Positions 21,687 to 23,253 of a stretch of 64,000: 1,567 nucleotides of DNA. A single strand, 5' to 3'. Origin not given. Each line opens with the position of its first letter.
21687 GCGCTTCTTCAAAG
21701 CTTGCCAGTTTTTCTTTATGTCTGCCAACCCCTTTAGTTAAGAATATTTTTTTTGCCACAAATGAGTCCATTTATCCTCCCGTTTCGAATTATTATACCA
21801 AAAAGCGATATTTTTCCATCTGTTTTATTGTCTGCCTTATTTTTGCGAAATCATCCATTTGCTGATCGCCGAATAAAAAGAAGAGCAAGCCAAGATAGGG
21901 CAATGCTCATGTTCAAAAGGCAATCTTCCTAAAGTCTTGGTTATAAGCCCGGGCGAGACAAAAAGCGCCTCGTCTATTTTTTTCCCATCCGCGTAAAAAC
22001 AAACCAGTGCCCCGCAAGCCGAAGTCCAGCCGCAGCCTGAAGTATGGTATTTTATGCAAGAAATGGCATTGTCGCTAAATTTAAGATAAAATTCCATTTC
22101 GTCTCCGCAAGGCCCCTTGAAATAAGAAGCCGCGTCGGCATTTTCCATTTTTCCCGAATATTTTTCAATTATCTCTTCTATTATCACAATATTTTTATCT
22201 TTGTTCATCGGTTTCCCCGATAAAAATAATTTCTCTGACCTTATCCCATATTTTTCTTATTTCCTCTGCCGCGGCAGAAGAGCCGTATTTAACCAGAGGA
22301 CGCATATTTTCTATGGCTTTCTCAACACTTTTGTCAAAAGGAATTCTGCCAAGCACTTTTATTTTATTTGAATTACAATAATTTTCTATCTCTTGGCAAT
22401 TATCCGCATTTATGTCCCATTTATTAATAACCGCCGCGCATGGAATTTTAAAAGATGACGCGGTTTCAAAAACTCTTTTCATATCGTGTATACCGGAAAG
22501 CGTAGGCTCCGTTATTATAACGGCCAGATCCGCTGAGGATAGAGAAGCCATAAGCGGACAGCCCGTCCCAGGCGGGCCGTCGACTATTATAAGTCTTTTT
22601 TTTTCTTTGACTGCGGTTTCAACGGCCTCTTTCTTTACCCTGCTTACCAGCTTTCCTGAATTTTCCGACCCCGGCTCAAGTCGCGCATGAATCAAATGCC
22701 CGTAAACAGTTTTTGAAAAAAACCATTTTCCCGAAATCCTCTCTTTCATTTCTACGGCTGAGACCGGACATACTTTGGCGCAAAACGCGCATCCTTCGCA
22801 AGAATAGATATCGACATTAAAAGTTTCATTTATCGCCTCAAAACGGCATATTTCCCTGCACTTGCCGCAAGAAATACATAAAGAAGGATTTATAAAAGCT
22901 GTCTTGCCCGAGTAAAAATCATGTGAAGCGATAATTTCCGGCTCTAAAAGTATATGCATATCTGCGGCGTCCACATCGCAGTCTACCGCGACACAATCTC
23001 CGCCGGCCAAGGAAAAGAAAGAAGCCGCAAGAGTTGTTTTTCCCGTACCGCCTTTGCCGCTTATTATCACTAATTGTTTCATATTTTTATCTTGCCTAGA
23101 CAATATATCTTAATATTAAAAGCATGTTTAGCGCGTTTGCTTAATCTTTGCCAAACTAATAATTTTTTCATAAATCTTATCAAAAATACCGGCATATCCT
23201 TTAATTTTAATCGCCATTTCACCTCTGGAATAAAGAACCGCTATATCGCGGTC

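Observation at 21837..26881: Fur-headed, translationally coupled 10-gene cluster of metallocluster-handling proteins with no client enzyme in sight: candidate uncharacterised cofactor assembly or trafficking system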

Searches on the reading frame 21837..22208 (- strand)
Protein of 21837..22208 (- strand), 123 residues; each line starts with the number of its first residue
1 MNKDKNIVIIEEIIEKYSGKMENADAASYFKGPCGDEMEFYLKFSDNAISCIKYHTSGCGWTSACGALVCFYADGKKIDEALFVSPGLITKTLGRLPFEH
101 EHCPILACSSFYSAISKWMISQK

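Call 3: search_protein_families(library=pfam, proteins=[window:21837-22208:-], max_evalue=0.01)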
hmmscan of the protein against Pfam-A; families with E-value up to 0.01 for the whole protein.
window:21837-22208:- (123 aa): 1 family
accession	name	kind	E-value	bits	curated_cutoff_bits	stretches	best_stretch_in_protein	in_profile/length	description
PF01592.21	NifU_N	-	1.6e-15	57.8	22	1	18-119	16-121/127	NifU-like N terminal domain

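Call 4: search_protein_families(library=ncbifam, proteins=[window:21837-22208:-], max_evalue=0.01)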
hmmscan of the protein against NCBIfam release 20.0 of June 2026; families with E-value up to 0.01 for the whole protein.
window:21837-22208:- (123 aa): 4 families
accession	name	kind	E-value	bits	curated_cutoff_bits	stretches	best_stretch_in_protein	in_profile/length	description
TIGR03419.1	NifU_clost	equivalog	7.7e-16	58.6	187.9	1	17-120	14-118/121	Fe-S cluster assembly scaffold protein NifU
TIGR01999.1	iscU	equivalog_domain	3.3e-09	36.9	192.4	1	31-119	32-120/124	Fe-S cluster assembly scaffold IscU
TIGR01994.1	SUF_scaf_2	equivalog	5.5e-08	32.9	92.5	1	15-84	16-86/137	Fe-S cluster assembly sulfur transfer protein SufU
TIGR02000.1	NifU_proper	equivalog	5.4e-06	26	273.3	1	33-117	34-120/290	Fe-S cluster assembly protein NifU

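Call 36: search_solved_structures(query=window:21837-22208:-, max_evalue=0.001, show_alignments=2)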
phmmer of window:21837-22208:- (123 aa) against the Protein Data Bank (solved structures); distinct sequences matched with E-value up to 0.001: 27.
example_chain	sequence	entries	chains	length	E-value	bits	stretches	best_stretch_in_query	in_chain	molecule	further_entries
4eb5_C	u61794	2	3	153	3.4e-15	59.3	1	18-116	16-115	NifU protein (NifU-1)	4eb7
7c8m_A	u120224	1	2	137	2.9e-13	53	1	22-119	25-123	Nitrogen-fixing NifU domain protein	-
9wcv_A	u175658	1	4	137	3.9e-12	49.4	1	22-119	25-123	Nitrogen-fixing NifU domain protein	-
7c8n_A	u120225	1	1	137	7.5e-12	48.5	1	22-119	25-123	Nitrogen-fixing NifU domain protein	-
7cnv_A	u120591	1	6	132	9.3e-12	48.2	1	22-119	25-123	Nitrogen-fixing NifU domain protein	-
7c8o_A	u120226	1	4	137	1e-10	44.8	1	22-119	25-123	Nitrogen-fixing NifU domain protein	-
1q48_A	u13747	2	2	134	3e-09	40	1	30-120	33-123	NifU-like protein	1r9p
2l4x_A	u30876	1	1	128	1.1e-08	38.3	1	19-118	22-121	Iron-sulfur cluster assembly scaffold protein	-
3lvl_A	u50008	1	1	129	1.1e-08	38.2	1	19-118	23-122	NifU-like protein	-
9wfy_D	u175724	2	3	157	3.7e-08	36.5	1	16-122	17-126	Iron-sulfur cluster assembly scaffold protein IscU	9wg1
2kqk_A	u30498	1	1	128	1.4e-07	34.6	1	19-118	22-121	NifU-like protein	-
9vwk_A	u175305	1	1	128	2e-07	34.2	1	19-118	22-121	Iron-sulfur cluster assembly scaffold protein IscU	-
2z7e_A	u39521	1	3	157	5e-07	32.9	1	16-122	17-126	NifU-like protein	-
6uxe_D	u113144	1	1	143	1.2e-06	31.6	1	32-122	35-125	Iron-sulfur cluster assembly enzyme ISCU, mitochondrial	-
5wkp_D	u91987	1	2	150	1.4e-06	31.5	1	32-122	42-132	Iron-sulfur cluster assembly enzyme ISCU, mitochondrial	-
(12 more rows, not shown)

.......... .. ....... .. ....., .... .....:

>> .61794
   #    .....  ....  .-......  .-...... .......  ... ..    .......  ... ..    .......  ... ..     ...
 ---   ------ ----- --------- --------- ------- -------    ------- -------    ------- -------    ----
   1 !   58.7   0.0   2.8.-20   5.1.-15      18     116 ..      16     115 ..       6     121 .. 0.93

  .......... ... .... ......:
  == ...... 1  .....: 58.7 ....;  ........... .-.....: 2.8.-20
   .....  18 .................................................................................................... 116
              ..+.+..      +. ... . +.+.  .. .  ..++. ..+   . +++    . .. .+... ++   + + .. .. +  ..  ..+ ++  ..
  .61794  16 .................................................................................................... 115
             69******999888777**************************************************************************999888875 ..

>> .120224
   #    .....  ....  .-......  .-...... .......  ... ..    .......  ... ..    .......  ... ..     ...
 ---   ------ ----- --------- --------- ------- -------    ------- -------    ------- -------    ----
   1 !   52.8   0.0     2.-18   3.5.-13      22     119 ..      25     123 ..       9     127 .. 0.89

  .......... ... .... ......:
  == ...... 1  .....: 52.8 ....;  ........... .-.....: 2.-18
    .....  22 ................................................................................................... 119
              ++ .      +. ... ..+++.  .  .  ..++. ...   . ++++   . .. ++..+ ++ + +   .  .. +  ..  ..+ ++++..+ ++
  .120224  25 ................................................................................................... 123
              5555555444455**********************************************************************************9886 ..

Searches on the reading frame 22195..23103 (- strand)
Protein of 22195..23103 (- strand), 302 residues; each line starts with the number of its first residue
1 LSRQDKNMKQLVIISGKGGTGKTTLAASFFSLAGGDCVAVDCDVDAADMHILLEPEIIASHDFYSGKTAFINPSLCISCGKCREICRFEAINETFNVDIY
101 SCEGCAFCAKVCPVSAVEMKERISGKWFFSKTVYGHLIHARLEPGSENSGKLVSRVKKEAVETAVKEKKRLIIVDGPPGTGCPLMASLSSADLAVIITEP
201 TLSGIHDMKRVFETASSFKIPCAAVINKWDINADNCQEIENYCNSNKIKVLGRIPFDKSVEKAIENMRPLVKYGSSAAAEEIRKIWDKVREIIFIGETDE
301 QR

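Call 3: search_protein_families(library=pfam, proteins=[window:22195-23103:-], max_evalue=0.01)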
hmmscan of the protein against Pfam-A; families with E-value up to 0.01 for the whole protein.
window:22195-23103:- (302 aa): 26 families (the best 25 are shown)
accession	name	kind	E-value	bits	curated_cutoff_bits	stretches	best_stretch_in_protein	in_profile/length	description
PF01656.29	CbiA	-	5.2e-15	55.9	25.4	1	11-269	1-124/125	CobQ/CobB/MinD/ParA nucleotide binding domain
PF10609.15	ParA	-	4.2e-14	53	27.1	1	170-289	113-245/246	NUBPL iron-transfer P-loop NTPase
PF12838.12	Fer4_7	-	9e-10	39.3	27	2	101-124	1-24/52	4Fe-4S dicluster domain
PF00037.32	Fer4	-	5.7e-09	35.9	21.1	2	70-91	2-23/24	4Fe-4S binding domain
PF14697.11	Fer4_21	-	7.7e-09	36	35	1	69-119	1-59/59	4Fe-4S dicluster domain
PF13614.12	AAA_31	-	1.8e-05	25.2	27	0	164-216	113-165/177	AAA domain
PF20720.3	nSTAND3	-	5.4e-05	23.4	27.2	1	9-30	17-38/155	Novel STAND NTPase 3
PF12837.12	Fer4_6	-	8e-05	22.8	25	2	95-116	2-23/24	4Fe-4S binding domain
PF13191.12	AAA_16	-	0.00032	21.7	32.6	1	9-38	24-56/167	AAA ATPase domain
PF12797.12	Fer4_2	-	0.00049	20.3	24.5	1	70-86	4-20/22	4Fe-4S binding domain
PF13401.12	AAA_22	-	0.00058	20.6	27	0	9-46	5-45/130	AAA domain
PF00142.24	Fer4_NifH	-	0.00059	19.8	25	0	211-291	165-246/271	4Fe-4S iron sulfur cluster binding proteins, NifH/frxC family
PF13604.12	AAA_30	-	0.00063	20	27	0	158-181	7-30/191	AAA domain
PF13237.11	Fer4_10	-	0.00084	19.7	25.5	1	70-113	3-53/53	4Fe-4S dicluster domain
PF13484.11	Fer4_16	-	0.00088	20.4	30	0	102-123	2-24/66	4Fe-4S double cluster binding domain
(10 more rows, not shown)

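Call 4: search_protein_families(library=ncbifam, proteins=[window:22195-23103:-], max_evalue=0.01)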
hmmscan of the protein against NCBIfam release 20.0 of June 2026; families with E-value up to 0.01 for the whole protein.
window:22195-23103:- (302 aa): 58 families (the best 25 are shown)
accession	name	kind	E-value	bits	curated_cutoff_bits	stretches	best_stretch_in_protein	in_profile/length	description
TIGR01969.1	minD_arch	subfamily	4.9e-20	71.8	201.75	2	157-291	97-232/251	cell division ATPase MinD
TIGR01968.1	minD_bact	equivalog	2.3e-14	53.4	212.9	2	155-289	95-236/261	septum site-determining protein MinD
NF041136.1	MrpORP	equivalog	5.1e-13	49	450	2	172-289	118-248/365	iron-sulfur cluster carrier protein MrpORP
NF041546.1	ParA_partition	equivalog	1.9e-10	40.6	180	1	160-287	65-202/203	ParA family partition ATPase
TIGR03371.1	cellulose_yhjQ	equivalog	1.3e-09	37.9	157.85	2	8-45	1-41/246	cellulose biosynthesis protein BcsQ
NF008079.0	PRK10818.1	equivalog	5.1e-09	35.8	508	1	168-278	113-235/270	septum site-determining protein MinD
NF041891.1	hdrA_Methbact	equivalog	9.2e-09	34.1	1300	1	68-128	566-629/762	ferredoxin:CoB-CoM heterodisulfide reductase subunit HdrA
TIGR01944.1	rnfB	subfamily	1.7e-07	31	68.7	1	65-122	104-165/190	RnfABCDGE type electron transport complex subunit B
NF041778.1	hetero_SS_HdrA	equivalog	2.6e-07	28.8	1400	1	58-120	571-636/771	ferredoxin:CoB-CoM heterodisulfide reductase subunit HdrA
NF045480.1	FdxA_Actino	equivalog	3.3e-07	30.5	125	1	64-92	27-56/107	ferredoxin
NF042909.1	FMH_DH_FwdF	exception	3.8e-07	29.5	375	2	68-120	219-277/336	tungsten-dependent formylmethanofuran dehydrogenase subunit FwdF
NF058577.1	FdxA_fam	equivalog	4e-07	30.1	65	1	74-116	7-52/52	4Fe-4S ferredoxin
NF040770.1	hetero_SS_HdrA2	exception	4.2e-07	28.5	1100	1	67-121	570-627/777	CoB-CoM heterodisulfide reductase HdrA2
TIGR02179.1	PorD_KorD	subfamily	1e-06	28.8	60.05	1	71-121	22-76/78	2-oxoacid:acceptor oxidoreductase, delta subunit, pyruvate/2-ketoisovalerate family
TIGR03224.1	benzo_boxA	equivalog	2.9e-06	26.4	459.2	1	68-119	4-58/411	benzoyl-CoA 2,3-epoxidase subunit BoxA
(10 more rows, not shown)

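Call 35: search_solved_structures(query=window:22195-23082:-, max_evalue=0.001)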
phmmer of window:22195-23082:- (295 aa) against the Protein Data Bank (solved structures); distinct sequences matched with E-value up to 0.001: 24.
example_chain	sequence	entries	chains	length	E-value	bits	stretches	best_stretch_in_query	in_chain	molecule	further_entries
9sw6_H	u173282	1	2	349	3.4e-10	43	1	61-112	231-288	Tungsten formylmethanofuran dehydrogenase, subunit F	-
1g3q_A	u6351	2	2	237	1.5e-09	40.9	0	4-60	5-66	CELL DIVISION INHIBITOR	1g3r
9eri_B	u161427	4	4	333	3.3e-09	39.8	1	49-110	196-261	Na(+)-translocating ferredoxin:NAD(+) oxidoreductase complex subunit B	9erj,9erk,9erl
1hyq_A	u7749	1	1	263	8.4e-09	38.5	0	3-49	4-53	CELL DIVISION INHIBITOR (MIND-1)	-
5t5i_F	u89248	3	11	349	8.9e-09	38.4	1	61-111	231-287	Tungsten formylmethanofuran dehydrogenase subunit fwdF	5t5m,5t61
1ion_A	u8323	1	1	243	1.2e-08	38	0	4-60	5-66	PROBABLE CELL DIVISION INHIBITOR MIND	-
4v03_A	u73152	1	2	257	1.5e-08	37.7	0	161-264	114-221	SITE-DETERMINING PROTEIN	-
4v02_A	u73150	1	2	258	1.7e-07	34.2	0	161-264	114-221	SITE-DETERMINING PROTEIN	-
6riq_C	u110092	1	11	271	5.1e-07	32.6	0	2-58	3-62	Site-determining protein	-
7np8_A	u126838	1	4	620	7.4e-07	32.1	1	61-115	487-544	Coenzyme F420-dependent sulfite reductase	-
3q9l_A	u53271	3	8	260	1.6e-06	31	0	163-266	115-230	Septum site-determining protein minD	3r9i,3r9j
7zc6_B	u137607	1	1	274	1.4e-05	27.9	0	69-113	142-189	RnfB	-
7npa_A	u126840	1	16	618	2e-05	27.4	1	60-115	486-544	Coenzyme F420-dependent sulfite reductase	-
9sw6_G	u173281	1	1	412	2.1e-05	27.3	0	56-113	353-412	Polyferredoxin protein MvhB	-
4rz2_A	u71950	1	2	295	5.7e-05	25.9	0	163-273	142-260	Site-determining protein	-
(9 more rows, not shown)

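Call 39: find_related_loci(query=A1, collection=genome_contigs, flank=10000)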
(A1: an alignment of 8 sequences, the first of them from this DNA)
Query A1 (295 aa) in genome_contigs; peptide patterns used: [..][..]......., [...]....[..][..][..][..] (x = any residue, [..] = any of these).
600 stretches matched a pattern (row limit reached: there are more); 520 encode a relative of the query (tblastn E <= 1e-3); the best 80 are kept; 80 distinct loci.
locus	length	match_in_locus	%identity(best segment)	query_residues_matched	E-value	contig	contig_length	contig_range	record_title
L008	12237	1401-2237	55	1-280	9e-103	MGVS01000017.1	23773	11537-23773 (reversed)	MAG: Elusimicrobia bacterium RIFOXYD2_FULL_34_15 rifoxyd2_full_scaffold_1474, whole genome shotgun sequence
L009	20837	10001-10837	51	1-280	1e-98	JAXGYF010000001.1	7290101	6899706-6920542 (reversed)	MAG: Candidatus Vecturithrix sp. isolate AnMBR.bin507 bin507_1, whole genome shotgun sequence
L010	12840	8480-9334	52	1-286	7e-99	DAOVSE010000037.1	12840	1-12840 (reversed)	MAG TPA_asm: Candidatus Altiarchaeota archaeon isolate CSMAG_1619 CSMAG_1619_k141_1404685_length_12840_cov_69.2717, whol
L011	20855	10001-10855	51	1-286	7e-99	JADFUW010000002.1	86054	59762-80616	MAG: Chloroflexota bacterium isolate C2.bin.4 k83_18047, whole genome shotgun sequence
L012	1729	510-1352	52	1-282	2e-104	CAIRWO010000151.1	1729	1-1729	MAG: Candidatus Omnitrophica bacterium isolate A4_bin-512 genome assembly, contig: bin-512:151/218, whole genome shotgun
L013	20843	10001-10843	53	1-283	5e-98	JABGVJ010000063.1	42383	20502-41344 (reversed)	MAG: bacterium isolate SI034_bin25 k141_17376, whole genome shotgun sequence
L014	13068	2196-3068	50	1-283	4e-97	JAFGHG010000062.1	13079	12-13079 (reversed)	MAG: Candidatus Omnitrophota bacterium isolate Zod_Metabat.1444 k87_4339339, whole genome shotgun sequence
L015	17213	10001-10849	51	1-284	3e-97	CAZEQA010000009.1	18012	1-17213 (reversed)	MAG TPA_asm: uncultured Planctomycetia bacterium isolate binchicken_co34_26 genome assembly, contig: NODE_5051_length_18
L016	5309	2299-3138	51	1-282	9e-97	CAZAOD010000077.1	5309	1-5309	MAG TPA_asm: uncultured Planctomycetales bacterium isolate binchicken_co173_225 genome assembly, contig: NODE_50690_leng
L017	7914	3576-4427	50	1-286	2e-96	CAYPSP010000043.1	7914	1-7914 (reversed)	MAG TPA_asm: uncultured Dehalococcoidales bacterium isolate SRP191223_co2_113 genome assembly, contig: NODE_9024_length_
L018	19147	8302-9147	51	1-283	5e-96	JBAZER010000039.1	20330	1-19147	MAG: Candidatus Omnitrophota bacterium isolate SO_2017_LW3_130 NODE_6970_length_20330_cov_1.945404_LW162_2017, whole gen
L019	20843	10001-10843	51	1-282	5e-95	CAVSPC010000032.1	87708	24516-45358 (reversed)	MAG: uncultured delta proteobacterium isolate MFD01299.bin.3.165 genome assembly, contig: contig_6964, whole genome shot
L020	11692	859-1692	49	1-279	6e-94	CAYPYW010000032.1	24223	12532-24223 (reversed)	MAG TPA_asm: uncultured Actinomycetota bacterium isolate binchicken_co178_258 genome assembly, contig: NODE_2806_length_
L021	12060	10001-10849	48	1-285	9e-94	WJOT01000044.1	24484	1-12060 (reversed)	MAG: Clostridia bacterium isolate 1244-F3-H4-B3 F3H4_C72, whole genome shotgun sequence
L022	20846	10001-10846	51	1-282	9e-94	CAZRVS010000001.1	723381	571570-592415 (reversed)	MAG TPA_asm: uncultured Candidatus Bathyarchaeia archaeon isolate SRP323688_co1_270 genome assembly, contig: NODE_3_leng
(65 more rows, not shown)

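Call 68: search_protein_representatives(protein=window:22195-23082:-)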
Query: 295 residues. Proteins with E-value up to 0.001 (for the whole library): 4595; up to 1e-10: 2293; up to 1e-30: 714. The best 150 are listed.
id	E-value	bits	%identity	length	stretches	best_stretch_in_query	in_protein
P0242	7.0e-119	412.9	41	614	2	2-279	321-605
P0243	8.0e-117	406.2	42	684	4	2-285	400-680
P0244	4.5e-109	380.7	39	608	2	3-282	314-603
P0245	2.8e-108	378.1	39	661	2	2-283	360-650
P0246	9.4e-108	376.4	41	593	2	2-284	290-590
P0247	1.3e-107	376.0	40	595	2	3-283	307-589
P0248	1.5e-107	375.7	39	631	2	3-285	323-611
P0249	2.3e-107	375.1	40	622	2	3-285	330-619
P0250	2.9e-105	368.2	36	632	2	3-282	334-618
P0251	2.6e-104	365.1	39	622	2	3-286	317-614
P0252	1.6e-102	359.2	39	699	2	2-282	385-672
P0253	2.6e-101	355.2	38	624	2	2-284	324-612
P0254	3.6e-101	354.8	42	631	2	1-259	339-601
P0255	1.2e-100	353.0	37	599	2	2-280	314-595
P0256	2.0e-98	345.8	38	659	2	3-265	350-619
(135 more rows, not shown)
